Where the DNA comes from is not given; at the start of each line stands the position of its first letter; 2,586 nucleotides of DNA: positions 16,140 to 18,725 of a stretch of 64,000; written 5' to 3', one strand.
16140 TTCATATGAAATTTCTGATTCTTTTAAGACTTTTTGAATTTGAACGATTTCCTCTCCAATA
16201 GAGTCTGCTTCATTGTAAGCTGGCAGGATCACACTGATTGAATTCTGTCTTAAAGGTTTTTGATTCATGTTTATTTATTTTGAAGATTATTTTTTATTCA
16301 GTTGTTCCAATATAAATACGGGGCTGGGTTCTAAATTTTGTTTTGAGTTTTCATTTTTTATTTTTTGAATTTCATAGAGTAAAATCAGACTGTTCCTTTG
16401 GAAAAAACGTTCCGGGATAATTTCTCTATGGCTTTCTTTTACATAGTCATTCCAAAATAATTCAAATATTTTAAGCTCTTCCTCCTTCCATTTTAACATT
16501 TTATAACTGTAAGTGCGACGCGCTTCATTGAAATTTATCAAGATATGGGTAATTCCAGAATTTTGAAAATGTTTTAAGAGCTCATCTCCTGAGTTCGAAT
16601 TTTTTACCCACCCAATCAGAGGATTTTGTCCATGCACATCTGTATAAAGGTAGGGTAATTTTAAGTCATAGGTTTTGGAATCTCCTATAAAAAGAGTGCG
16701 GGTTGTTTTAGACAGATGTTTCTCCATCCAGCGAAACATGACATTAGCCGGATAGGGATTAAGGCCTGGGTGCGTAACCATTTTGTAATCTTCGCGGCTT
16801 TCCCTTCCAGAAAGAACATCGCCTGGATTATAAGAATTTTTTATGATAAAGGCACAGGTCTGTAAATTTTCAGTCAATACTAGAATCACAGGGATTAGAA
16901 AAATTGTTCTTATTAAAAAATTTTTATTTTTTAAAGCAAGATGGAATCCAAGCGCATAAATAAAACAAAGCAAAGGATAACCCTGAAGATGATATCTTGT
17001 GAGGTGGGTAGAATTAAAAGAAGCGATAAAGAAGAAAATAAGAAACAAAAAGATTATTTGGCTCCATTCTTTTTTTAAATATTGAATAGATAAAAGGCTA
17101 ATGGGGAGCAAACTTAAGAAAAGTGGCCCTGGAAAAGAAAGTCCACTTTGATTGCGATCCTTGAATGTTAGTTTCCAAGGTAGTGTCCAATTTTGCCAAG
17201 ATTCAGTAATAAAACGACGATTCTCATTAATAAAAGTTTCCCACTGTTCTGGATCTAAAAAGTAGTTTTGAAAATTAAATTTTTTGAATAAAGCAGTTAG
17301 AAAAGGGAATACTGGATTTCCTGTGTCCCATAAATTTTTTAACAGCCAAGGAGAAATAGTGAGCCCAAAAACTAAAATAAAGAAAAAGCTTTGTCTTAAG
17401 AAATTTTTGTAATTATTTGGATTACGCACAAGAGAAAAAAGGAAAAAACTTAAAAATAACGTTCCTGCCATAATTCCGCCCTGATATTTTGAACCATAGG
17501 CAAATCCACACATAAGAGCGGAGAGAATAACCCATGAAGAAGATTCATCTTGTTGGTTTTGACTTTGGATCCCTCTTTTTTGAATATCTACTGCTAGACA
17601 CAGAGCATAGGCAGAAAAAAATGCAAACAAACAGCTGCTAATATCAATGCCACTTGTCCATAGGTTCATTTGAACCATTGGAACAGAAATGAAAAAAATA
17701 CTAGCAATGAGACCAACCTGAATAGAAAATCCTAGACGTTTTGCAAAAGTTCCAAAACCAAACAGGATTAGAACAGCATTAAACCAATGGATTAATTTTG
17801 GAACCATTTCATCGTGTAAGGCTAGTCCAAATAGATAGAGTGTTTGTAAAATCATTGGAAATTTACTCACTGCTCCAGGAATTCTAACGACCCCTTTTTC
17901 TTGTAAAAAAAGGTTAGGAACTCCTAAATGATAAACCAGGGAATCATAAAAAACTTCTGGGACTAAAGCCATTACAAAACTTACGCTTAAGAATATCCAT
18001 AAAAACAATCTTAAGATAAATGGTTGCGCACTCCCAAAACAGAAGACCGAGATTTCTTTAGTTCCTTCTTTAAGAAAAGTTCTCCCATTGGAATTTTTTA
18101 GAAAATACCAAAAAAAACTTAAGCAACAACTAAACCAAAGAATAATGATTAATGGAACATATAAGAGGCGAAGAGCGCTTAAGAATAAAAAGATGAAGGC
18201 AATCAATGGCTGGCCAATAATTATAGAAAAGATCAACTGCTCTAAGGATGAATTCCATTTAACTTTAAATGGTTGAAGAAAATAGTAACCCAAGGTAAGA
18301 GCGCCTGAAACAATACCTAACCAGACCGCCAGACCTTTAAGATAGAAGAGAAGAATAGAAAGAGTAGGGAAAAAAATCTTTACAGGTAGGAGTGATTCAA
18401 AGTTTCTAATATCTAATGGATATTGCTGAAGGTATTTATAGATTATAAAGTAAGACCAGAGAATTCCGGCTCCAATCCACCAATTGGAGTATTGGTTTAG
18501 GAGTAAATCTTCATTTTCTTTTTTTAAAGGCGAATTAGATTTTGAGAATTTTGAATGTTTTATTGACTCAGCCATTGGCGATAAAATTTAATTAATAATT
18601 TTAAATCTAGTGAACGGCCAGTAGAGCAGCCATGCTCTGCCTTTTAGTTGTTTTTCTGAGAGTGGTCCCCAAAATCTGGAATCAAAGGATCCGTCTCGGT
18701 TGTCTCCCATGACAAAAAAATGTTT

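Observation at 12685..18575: Three-gene glycosylation module: polyprenyl-P-sugar synthase flanked by two paralogous giant GT-C-like membrane proteins, one with a TPR tail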

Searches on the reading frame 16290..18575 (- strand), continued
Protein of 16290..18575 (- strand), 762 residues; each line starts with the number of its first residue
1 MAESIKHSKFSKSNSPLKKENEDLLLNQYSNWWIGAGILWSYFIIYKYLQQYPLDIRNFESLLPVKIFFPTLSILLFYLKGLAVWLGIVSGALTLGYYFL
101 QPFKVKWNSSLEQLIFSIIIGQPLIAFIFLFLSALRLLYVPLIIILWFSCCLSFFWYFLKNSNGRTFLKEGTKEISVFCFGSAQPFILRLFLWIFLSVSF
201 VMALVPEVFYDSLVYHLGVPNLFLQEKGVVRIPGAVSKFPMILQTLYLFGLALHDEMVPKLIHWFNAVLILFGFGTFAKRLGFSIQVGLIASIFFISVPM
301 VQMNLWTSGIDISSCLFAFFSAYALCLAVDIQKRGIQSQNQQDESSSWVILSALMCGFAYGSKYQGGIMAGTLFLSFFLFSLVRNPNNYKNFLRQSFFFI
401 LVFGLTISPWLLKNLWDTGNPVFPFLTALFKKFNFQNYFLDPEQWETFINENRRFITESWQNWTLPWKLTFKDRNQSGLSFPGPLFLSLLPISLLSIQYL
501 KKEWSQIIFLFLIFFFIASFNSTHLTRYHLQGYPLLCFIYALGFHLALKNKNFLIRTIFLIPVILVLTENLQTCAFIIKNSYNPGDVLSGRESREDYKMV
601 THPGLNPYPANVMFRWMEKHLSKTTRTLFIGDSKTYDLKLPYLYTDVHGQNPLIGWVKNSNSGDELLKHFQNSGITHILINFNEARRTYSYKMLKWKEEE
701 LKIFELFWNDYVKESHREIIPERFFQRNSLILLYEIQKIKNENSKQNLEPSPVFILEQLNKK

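Call 73: find_encoding_contigs(protein=P0221, flank=6000, max_places=1)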
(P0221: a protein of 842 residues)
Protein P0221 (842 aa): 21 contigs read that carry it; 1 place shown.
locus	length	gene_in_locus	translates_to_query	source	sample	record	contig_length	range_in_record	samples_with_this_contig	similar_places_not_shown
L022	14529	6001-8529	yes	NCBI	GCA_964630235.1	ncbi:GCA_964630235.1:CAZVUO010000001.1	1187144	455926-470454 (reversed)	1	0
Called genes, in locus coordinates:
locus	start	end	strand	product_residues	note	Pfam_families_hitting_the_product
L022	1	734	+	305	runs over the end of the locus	-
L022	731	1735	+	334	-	PF07584:BatA (faint), PF01882:DUF58 (weak), PF06707:DUF1194 (faint), PF00092:VWA, PF13519:VWA_2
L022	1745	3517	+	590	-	PF01882:DUF58 (faint), PF00092:VWA, PF13519:VWA_2, PF07719:TPR_2 (faint), PF00515:TPR_1 (faint)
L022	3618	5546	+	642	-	PF07811:TadE (faint), PF14436:EndoU_bacteria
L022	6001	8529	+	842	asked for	PF26626:DUF8201, PF07719:TPR_2 (faint), PF13374:TPR_10 (faint), PF13424:TPR_12 (faint), PF13428:TPR_14 (faint)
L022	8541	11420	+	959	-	PF13517:FG-GAP_3 (faint), PF17164:DUF5122, PF18962:Por_Secre_tail (weak)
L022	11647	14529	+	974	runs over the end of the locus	PF13428:TPR_14 (faint), PF13584:BatD, PF08239:SH3_3 (faint), PF07719:TPR_2 (faint), PF00515:TPR_1 (faint), PF13181:TPR_8 (faint), PF13414:TPR_11 (weak), PF13432:TPR_16 (weak)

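Call 76: search_protein_families(library=pfam, alignment_id=A1, max_evalue=0.001)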
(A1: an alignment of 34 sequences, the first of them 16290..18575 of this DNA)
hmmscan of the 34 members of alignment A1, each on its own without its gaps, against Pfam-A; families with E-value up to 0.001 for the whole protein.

A. member 1, window:16290-18575:- (762 aa): 0 families

B. families by the number of members that match (of 34 scanned): 8 families
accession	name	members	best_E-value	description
PF13231.12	PMT_2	16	4.9e-13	Dolichyl-phosphate-mannose-protein mannosyltransferase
PF02366.24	PMT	10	3.6e-09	Dolichyl-phosphate-mannose-protein mannosyltransferase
PF07719.23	TPR_2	1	6.6e-09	Tetratricopeptide repeat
PF13181.12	TPR_8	1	6.1e-08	Tetratricopeptide repeat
PF00515.34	TPR_1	1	9.3e-06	Tetratricopeptide repeat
PF13424.12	TPR_12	1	2.8e-05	Tetratricopeptide repeat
PF13374.12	TPR_10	1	5.8e-05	Tetratricopeptide repeat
PF03901.23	Glyco_transf_22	1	0.0005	Alg9-like mannosyltransferase family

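Call 90: find_encoding_contigs(protein=P0099, flank=6000, max_places=1)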
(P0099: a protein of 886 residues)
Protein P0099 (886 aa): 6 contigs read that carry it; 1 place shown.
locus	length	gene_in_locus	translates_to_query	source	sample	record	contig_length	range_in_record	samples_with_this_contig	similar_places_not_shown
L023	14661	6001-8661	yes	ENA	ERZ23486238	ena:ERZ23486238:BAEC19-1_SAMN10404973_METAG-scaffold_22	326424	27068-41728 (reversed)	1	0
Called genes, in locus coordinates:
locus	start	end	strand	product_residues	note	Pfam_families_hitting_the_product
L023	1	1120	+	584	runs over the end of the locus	PF00664:ABC_membrane, PF00005:ABC_tran, PF02463:SMC_N (weak)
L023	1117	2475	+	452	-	PF01972:SDH_protease (weak), PF25145:NfeD1b_N, PF24961:NfeD_membrane, PF01957:NfeD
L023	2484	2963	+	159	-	PF24961:NfeD_membrane (weak), PF01957:NfeD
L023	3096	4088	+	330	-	PF12127:FloA, PF02403:Seryl_tRNA_N (weak)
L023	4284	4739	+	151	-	PF27722:YqfB (faint)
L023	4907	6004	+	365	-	PF00155:Aminotran_1_2, PF00266:Aminotran_5, PF01041:DegT_DnrJ_EryC1, PF01053:Cys_Met_Meta_PP, PF01212:Beta_elim_lyase (weak)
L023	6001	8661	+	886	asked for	PF02366:PMT, PF13231:PMT_2, PF13414:TPR_11 (weak), PF14559:TPR_19, PF00515:TPR_1, PF07719:TPR_2 (weak), PF13424:TPR_12 (weak), PF13414:TPR_11, +10 more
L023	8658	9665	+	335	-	PF01408:GFO_IDH_MocA, PF02894:GFO_IDH_MocA_C, PF22725:GFO_IDH_MocA_C3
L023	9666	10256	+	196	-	PF25084:LbH_EIF2B, PF00132:Hexapep, PF25087:GMPPB_C, PF14602:Hexapep_2 (weak), PF00132:Hexapep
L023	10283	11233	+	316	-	PF00535:Glycos_transf_2, PF13641:Glyco_tranf_2_3 (weak)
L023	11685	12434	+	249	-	PF01209:Ubie_methyltran (weak), PF13489:Methyltransf_23, PF13847:Methyltransf_31, PF08241:Methyltransf_11, PF08242:Methyltransf_12, PF13649:Methyltransf_25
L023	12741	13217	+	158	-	PF05050:Methyltransf_21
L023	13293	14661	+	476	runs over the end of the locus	PF02310:B12-binding, PF04055:Radical_SAM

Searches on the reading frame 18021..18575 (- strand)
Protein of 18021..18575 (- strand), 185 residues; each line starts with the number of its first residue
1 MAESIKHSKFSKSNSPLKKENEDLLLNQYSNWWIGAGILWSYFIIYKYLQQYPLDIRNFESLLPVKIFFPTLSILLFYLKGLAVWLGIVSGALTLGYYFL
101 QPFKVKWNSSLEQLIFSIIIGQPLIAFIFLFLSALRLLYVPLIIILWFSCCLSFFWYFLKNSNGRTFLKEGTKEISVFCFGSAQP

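Call 60: search_protein_families(library=pfam, proteins=[window:18021-18575:-], max_evalue=10)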
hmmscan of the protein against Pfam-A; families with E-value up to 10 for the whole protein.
window:18021-18575:- (185 aa): 0 families

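Call 81: search_protein_families(library=pfam, alignment_id=A5, max_evalue=10)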
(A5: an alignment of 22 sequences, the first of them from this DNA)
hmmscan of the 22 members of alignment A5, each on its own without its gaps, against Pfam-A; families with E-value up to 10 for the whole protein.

A. member 1, seq(182 aa): 0 families

B. families by the number of members that match (of 22 scanned): 10 families
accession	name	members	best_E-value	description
PF23996.1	DUF7314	1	0.11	Domain of unknown function (DUF7314)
PF11168.14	DUF2955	1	0.17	Protein of unknown function (DUF2955)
PF03072.19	DUF237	1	0.26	Domain of unknown function (DUF237)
PF16013.10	DUF4781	1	0.28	Domain of unknown function (DUF4781)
PF00487.30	FA_desaturase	1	0.4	Fatty acid desaturase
PF19868.4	DUF6341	1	0.51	Family of unknown function (DUF6341)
PF03419.18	Peptidase_U4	1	0.89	Sporulation factor SpoIIGA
PF17332.7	DUF5592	1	2.4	Family of unknown function (DUF5592)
PF06596.16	PsbX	1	2.5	Photosystem II reaction centre X protein (PsbX)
PF09843.14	DUF2070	1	7.8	Predicted membrane protein (DUF2070)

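Call 82: search_solved_structures(query=A5, max_evalue=10)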
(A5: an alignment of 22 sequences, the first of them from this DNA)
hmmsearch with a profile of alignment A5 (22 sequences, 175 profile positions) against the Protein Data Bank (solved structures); distinct sequences matched with E-value up to 10: 10.
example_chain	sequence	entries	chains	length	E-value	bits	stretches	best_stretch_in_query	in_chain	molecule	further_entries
8ap6_C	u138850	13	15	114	0.054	16.1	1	1-71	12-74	subunit-8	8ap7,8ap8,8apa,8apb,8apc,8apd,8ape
4l6v_F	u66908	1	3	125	0.15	14.7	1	24-95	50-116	Fusion protein of Photosystem I subunit III and subunit IX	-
8wey_F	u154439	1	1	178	0.17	14.6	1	23-91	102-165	Photosystem I reaction center subunit III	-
9dn1_H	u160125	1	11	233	0.22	14.2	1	96-155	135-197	Caveolin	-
9kc5_K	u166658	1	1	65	0.26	14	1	77-130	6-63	PSI-K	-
5oy0_F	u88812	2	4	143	0.37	13.4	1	23-95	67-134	Photosystem I reaction center subunit III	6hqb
4kt0_F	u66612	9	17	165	0.4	13.3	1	23-95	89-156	Photosystem I subunit III | Photosystem I reaction center subunit III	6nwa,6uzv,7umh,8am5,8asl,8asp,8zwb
7qco_F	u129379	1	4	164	0.88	12.2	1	23-66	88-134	Photosystem I reaction center subunit III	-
4ry4_A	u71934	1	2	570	1.5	11.4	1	21-79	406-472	HCV J4 RNA polymerase (NS5B)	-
6m97_A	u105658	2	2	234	1.8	11.2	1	39-98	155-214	Chimera protein of High affinity copper uptake protein 1 and Soluble cytochrome b562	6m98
